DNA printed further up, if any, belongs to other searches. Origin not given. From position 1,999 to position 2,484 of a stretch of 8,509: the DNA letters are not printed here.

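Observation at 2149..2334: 61-aa partner protein downstream of the GNAT-like gene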

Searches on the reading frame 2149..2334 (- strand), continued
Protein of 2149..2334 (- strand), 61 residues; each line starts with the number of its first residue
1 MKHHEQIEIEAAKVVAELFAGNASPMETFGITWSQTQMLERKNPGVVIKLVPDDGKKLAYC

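Call 53: fold_search(model_id=the predicted structure, library=pdb)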
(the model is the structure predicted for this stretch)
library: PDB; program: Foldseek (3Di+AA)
matches with E <= 10: 2; with E <= 0.001: 0
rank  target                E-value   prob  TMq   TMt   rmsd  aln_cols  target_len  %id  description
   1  6wnx_H                6.0e+00  0.06  0.32  0.15   8.3        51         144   20  FBXW11-SKP1 in complex with a pSer33/pSer37 Beta-Catenin peptide (released 2020-05-06)
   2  9dtr_y                6.9e+00  0.03  0.26  0.12  22.5        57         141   21  Structure of the yeast post-catalytic P complex spliceosome at 2.3 Angstrom resolution (released 2024-12-25)

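Call 55: search_protein_families(library=pfam, alignment_id=A4, max_evalue=10)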
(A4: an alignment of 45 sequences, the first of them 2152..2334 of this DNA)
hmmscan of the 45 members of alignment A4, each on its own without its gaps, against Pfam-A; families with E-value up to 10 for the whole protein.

A. member 1, window:2152-2334:- (61 aa): 0 families

B. families by the number of members that match (of 45 scanned): 13 families
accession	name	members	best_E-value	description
PF02022.25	Integrase_Zn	4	0.037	Integrase Zinc binding domain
PF23817.1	DUF7188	4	0.049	Family of unknown function (DUF7188)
PF16528.11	Exo84_C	3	0.14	Exocyst component 84 C-terminal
PF15899.11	BNR_6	2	0.067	BNR-Asp box repeat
PF07736.16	CM_1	2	0.23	Chorismate mutase type I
PF16413.10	Mlh1_C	1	0.026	DNA mismatch repair protein Mlh1 C-terminus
PF08921.16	DUF1904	1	0.03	Domain of unknown function (DUF1904)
PF08663.15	HalX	1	0.053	HalX domain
PF16326.10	ABC_tran_CTD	1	0.1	ABC transporter C-terminal domain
PF02260.25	FATC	1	0.17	FATC domain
PF02900.23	LigB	1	0.21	Catalytic LigB subunit of aromatic ring-opening dioxygenase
PF10975.14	DUF2802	1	0.25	Protein of unknown function (DUF2802)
PF09105.16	SelB-wing_1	1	0.32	Elongation factor SelB, winged helix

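Call 56: search_solved_structures(query=A4, max_evalue=10, show_alignments=3)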
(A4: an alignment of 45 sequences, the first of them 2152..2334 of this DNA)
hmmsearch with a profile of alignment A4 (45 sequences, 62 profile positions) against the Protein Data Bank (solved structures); distinct sequences matched with E-value up to 10: 2.
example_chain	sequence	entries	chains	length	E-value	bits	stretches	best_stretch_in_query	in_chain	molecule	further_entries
1unt_A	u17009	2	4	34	0.56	13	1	3-19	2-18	GENERAL CONTROL PROTEIN GCN4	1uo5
1zw8_A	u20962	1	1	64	0.64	12.8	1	23-51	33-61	Zinc-responsive transcriptional regulator ZAP1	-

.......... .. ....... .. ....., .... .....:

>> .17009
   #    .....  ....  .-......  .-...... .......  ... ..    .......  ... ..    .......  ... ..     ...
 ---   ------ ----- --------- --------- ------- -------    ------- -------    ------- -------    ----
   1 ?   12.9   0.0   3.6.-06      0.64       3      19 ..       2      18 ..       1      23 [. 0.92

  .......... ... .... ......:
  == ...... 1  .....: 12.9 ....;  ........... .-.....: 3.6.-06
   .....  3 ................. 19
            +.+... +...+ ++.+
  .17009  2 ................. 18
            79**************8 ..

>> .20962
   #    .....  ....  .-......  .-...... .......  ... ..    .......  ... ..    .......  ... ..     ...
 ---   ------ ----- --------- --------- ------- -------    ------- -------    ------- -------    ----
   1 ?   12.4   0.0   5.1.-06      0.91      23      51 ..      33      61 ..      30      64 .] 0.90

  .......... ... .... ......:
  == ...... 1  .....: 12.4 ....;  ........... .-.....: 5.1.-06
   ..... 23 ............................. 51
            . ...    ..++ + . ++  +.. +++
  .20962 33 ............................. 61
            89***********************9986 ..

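Call 75: search_protein_representatives(alignment_id=A4)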
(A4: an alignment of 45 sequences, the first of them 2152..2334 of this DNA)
Query: 45 sequences, 62 profile positions. Proteins with E-value up to 0.001 (for the whole library): 36; up to 1e-10: 10; up to 1e-30: 0. The best 36 are listed.
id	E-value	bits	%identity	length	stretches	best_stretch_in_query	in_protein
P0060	2.4e-26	107.1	-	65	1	2-61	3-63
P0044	3.4e-23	97.1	-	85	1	1-61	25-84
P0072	5.4e-21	90.0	-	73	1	4-49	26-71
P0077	4.5e-20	87.0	-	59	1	4-58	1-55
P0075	9.4e-18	79.6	-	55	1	4-49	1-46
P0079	7.4e-17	76.8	-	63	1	1-61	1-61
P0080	1.9e-12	62.6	-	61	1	1-57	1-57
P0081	1.1e-11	60.2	-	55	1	3-45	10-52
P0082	1.1e-11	60.2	-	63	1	8-61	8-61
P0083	4.7e-11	58.2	-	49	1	4-42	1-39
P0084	1.4e-10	56.6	-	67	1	1-57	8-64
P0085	1.8e-10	56.3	-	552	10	28-45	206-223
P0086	1.9e-10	56.2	-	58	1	1-56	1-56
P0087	6.2e-10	54.6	-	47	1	3-41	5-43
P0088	3.9e-09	52.0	-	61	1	1-54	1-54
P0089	1.1e-08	50.6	-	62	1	1-59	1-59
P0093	3.0e-07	46.0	-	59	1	8-56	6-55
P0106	2.8e-04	36.5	-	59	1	7-51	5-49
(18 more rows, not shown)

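Call 87: search_protein_families(library=pfam, proteins=[L033:4780-5442:+], max_evalue=0.01)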
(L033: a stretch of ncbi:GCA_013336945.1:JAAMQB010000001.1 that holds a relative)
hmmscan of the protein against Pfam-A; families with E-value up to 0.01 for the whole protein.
L033:4780-5442:+ (221 aa): 0 families

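Call 89: find_encoding_contigs(protein=P0089, flank=3000, max_places=4)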
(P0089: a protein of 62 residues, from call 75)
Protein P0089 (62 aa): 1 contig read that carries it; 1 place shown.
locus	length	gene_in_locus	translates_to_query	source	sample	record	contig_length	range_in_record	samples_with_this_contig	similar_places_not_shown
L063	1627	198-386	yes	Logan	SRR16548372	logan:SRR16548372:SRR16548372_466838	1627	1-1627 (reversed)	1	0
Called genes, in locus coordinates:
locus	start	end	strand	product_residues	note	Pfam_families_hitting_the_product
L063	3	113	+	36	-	?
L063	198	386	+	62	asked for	-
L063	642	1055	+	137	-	PF03061:4HBT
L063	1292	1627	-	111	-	?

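Call 90: find_related_loci(query=P0089, collection=viral_contigs, flank=3000)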
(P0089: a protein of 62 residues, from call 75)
Query P0089 (62 aa) in viral_contigs; peptide patterns used: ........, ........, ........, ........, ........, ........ (x = any residue, [..] = any of these).
17 stretches matched a pattern, but none encodes a relative of the query by tblastn (E <= 1e-3).

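Call 92: find_encoding_contigs(protein=P0086, flank=3000, max_places=4)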
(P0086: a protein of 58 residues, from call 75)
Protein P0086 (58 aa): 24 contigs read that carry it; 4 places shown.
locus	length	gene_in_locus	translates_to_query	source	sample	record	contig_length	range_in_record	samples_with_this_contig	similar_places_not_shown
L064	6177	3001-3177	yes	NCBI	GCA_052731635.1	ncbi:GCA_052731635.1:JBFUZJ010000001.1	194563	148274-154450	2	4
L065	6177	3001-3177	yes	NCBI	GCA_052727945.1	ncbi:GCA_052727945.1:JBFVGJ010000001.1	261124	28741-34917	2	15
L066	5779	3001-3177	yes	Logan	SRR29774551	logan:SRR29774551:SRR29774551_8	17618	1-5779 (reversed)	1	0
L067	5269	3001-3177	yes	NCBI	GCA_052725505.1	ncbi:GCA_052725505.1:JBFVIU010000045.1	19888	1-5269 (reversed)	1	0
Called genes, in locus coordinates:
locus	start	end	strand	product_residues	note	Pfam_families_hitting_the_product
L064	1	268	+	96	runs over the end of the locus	PF00166:Cpn10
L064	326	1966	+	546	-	PF00118:Cpn60_TCP1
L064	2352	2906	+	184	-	-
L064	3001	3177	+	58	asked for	-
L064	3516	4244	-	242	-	PF01936:NYN, PF12872:OST-HTH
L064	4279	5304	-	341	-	PF08378:NERD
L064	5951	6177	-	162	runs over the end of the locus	PF03350:UPF0114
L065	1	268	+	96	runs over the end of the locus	PF00166:Cpn10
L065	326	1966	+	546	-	PF00118:Cpn60_TCP1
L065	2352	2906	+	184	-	-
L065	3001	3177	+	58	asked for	-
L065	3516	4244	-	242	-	PF01936:NYN, PF12872:OST-HTH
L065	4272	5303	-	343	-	PF08378:NERD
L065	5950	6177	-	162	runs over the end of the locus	PF03350:UPF0114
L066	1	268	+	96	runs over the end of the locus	PF00166:Cpn10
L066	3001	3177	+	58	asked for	-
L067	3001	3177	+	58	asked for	-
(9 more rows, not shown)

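Call 93: find_encoding_contigs(protein=P0084, flank=3000, max_places=4)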
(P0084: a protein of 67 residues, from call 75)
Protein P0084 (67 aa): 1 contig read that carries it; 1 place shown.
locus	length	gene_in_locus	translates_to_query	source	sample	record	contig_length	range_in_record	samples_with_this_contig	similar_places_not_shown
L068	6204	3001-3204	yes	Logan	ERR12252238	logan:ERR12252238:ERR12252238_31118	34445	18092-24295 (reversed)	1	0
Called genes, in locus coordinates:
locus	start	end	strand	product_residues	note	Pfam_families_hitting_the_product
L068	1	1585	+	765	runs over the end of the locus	PF23343:REP_ORF2-G2P (weak)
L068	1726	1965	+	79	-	-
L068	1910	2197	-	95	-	PF04606:Ogr_Delta (weak)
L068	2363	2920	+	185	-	-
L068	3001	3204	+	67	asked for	-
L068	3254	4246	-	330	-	PF04860:Phage_portal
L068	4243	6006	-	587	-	PF06056:Terminase_5, PF03237:Terminase_6N, PF17289:Terminase_6C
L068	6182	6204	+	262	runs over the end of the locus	PF05929:Phage_GPO_N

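Call 94: find_encoding_contigs(protein=P0093, flank=3000, max_places=4)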
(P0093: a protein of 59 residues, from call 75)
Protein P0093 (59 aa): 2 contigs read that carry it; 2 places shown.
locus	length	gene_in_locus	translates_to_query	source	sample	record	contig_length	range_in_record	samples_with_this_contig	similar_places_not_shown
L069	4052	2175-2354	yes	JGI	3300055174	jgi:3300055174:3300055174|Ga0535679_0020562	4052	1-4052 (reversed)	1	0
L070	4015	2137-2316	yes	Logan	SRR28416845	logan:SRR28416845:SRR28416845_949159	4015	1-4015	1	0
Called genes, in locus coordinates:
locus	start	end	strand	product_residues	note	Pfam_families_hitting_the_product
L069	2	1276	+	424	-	?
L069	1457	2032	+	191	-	-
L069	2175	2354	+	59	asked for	-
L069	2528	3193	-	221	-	PF11172:DUF2959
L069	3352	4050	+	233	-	?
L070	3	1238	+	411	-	?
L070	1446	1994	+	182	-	-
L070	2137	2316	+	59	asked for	-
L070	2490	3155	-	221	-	PF11172:DUF2959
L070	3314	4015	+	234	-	?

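Call 96: find_encoding_contigs(protein=P0082, flank=3000, max_places=3)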
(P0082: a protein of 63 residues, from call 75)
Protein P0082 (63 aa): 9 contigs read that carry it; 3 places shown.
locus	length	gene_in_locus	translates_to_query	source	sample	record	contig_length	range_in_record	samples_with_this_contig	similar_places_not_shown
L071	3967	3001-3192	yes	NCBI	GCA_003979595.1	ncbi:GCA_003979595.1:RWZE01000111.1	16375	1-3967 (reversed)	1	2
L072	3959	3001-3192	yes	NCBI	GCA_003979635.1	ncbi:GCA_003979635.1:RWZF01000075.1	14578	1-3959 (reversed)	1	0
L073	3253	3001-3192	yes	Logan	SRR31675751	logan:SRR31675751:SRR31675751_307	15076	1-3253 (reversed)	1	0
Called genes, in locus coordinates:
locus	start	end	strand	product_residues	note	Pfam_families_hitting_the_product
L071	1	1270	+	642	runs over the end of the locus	PF13155:Toprim_2, PF03796:DnaB_C (faint), PF13481:AAA_25 (weak)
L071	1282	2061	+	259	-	PF27659:CHP02642 (faint), PF03589:Antiterm, PF00684:DnaJ_CXXCXGXG (faint), PF20833:RNase_E_G_Thio (faint), PF03589:Antiterm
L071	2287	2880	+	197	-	-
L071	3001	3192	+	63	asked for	-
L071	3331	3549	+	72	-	-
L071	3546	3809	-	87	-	-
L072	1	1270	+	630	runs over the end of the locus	PF13155:Toprim_2, PF03796:DnaB_C (faint), PF13481:AAA_25 (weak)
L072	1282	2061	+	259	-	PF27659:CHP02642 (faint), PF03589:Antiterm, PF00684:DnaJ_CXXCXGXG (faint), PF20833:RNase_E_G_Thio (faint), PF03589:Antiterm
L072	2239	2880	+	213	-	-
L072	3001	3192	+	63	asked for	-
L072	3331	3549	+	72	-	-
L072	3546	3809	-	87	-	-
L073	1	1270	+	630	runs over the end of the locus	PF13155:Toprim_2, PF03796:DnaB_C (faint), PF13481:AAA_25 (weak)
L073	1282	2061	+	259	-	PF27659:CHP02642 (faint), PF03589:Antiterm, PF00684:DnaJ_CXXCXGXG (faint), PF20833:RNase_E_G_Thio (faint), PF03589:Antiterm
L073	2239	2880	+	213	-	-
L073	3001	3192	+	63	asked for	-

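Call 97: find_encoding_contigs(protein=P0106, flank=4000, max_places=3)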
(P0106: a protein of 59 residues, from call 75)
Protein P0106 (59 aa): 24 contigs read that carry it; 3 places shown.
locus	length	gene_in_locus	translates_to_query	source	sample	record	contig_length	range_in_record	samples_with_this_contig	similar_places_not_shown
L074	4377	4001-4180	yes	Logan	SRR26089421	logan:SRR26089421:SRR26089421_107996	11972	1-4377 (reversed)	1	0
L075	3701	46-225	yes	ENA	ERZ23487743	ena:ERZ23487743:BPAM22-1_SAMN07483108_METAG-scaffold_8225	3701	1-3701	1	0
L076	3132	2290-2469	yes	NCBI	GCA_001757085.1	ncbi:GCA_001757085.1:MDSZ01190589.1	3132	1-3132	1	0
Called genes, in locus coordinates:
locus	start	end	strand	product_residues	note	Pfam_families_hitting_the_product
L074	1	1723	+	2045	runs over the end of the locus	PF01095:Pectinesterase, PF00544:Pectate_lyase_4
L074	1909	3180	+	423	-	PF20172:DUF6538, PF00589:Phage_integrase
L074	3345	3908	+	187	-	-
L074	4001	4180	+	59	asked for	-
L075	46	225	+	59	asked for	-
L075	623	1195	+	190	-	PF00239:Resolvase, PF02796:HTH_7 (faint)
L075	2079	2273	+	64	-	-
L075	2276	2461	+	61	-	-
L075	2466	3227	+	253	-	-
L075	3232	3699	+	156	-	?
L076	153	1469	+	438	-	PF20172:DUF6538, PF13102:Phage_int_SAM_5 (faint), PF00589:Phage_integrase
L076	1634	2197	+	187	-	-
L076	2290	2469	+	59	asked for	-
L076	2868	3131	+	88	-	?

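Call 114: search_dna_similar(query=window:2152-2334:-, collection=phages, mode=protein, max_evalue=0.001, max_rows=40)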
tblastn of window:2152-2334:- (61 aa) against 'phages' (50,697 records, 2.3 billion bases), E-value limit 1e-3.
Records with a match: 4; places in all: 4; records where one place covers at least 80% of the query: 1.
Best place of each record, by identity: >=99% 1; <60% 3.
By first word of the organism name: Proteus 2; Escherichia 1; Shigella 1.
By host as written in the record: Proteus penneri 2; Escherichia coli 1; Shigella dysenteriae 1.
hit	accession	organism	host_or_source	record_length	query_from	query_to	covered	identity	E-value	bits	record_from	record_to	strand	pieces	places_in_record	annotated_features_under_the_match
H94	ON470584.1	Escherichia phage vB_EcoM-689R6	Escherichia coli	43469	1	61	100%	100.0%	9e-36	131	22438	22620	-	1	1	hypothetical protein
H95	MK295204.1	Shigella phage vB_SdyM_006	Shigella dysenteriae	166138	7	41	57%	48.6%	3e-5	44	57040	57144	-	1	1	none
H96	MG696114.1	Proteus phage phiP4-3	Proteus penneri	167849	7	41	57%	45.7%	2e-4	42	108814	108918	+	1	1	hypothetical protein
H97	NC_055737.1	Proteus phage phiP4-3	Proteus penneri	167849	7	41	57%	45.7%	2e-4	42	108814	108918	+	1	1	hypothetical protein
